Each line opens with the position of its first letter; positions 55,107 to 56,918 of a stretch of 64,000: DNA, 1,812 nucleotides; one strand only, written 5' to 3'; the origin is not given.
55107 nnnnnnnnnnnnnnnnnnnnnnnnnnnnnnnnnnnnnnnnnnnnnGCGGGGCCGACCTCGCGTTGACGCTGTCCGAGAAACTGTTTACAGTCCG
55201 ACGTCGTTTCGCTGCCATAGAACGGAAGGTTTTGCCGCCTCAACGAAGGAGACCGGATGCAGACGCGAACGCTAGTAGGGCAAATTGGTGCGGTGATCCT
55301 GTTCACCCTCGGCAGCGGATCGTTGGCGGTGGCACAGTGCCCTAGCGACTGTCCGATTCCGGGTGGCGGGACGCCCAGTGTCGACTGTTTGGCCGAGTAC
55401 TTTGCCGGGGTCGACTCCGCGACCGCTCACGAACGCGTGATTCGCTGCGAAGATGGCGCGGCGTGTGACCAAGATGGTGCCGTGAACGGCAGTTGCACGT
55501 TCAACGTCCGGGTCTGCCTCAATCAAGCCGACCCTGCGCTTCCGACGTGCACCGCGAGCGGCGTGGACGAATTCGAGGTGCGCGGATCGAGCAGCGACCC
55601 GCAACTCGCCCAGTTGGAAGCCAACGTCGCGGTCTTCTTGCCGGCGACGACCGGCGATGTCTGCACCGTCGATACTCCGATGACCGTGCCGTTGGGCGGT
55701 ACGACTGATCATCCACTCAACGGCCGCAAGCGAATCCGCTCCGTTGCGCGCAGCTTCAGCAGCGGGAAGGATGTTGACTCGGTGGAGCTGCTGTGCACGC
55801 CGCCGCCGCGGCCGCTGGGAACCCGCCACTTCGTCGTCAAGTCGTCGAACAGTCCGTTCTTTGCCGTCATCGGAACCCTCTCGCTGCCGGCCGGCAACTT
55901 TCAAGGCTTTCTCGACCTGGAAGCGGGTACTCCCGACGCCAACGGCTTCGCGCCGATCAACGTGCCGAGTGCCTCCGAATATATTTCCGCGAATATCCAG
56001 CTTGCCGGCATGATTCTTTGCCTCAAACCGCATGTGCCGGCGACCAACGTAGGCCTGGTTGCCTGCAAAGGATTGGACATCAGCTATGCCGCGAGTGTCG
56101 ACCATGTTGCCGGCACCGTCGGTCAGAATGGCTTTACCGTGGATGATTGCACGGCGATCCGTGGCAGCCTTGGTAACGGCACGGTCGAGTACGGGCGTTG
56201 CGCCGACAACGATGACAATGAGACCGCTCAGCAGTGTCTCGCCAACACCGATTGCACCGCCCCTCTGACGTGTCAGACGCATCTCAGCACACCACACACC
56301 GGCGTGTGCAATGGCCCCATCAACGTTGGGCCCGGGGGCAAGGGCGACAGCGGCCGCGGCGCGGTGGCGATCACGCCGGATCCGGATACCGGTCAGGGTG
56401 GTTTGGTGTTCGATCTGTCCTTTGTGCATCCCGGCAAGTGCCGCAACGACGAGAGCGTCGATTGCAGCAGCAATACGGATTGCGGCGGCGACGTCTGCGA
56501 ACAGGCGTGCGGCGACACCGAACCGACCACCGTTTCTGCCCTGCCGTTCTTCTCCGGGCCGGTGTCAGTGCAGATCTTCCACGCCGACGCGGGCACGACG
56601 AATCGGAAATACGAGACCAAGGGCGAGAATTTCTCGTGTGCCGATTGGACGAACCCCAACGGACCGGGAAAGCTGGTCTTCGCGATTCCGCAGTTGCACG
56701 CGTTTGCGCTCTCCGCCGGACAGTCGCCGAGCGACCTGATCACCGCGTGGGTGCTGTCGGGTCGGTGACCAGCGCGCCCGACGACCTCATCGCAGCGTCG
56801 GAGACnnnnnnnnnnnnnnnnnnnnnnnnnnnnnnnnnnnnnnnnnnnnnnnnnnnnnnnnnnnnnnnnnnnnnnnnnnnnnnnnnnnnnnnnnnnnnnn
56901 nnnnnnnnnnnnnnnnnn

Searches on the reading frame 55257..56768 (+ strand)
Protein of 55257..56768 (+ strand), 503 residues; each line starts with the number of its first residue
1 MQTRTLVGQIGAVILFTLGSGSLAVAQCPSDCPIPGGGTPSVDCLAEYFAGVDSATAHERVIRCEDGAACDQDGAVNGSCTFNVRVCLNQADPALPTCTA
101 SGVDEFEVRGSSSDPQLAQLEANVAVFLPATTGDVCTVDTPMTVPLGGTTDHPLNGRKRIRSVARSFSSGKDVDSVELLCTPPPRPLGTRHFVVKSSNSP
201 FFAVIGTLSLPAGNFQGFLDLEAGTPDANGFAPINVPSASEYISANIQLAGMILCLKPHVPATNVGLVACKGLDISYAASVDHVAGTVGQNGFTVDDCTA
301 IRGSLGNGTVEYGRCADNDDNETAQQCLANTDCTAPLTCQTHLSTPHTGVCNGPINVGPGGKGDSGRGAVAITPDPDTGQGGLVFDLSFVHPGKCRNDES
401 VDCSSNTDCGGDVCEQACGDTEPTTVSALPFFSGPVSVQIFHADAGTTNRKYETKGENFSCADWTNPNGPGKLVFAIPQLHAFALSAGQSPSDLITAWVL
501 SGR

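Call 35: find_encoding_contigs(protein=window:55257-56768:+, flank=10000, max_places=1)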
Protein window:55257-56768:+ (503 aa): 3 contigs read that carry it; 1 place shown.
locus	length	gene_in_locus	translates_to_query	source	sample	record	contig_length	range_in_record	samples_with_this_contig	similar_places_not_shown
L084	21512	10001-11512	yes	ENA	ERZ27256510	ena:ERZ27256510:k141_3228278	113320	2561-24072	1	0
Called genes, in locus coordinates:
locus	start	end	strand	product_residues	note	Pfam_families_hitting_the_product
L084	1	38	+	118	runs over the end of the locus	PF00543:P-II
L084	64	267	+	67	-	-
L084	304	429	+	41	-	-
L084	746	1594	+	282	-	PF12729:4HB_MCP_1 (weak)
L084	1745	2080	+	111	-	-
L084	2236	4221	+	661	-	PF02705:K_trans, PF22776:K_trans_C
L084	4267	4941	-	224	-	PF01351:RNase_HII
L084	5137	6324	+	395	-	-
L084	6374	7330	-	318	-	-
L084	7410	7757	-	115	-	-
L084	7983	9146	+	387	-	PF06580:His_kinase, PF02518:HATPase_c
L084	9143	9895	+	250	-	PF00072:Response_reg, PF04397:LytTR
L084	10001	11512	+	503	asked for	-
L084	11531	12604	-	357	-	-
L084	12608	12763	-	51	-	-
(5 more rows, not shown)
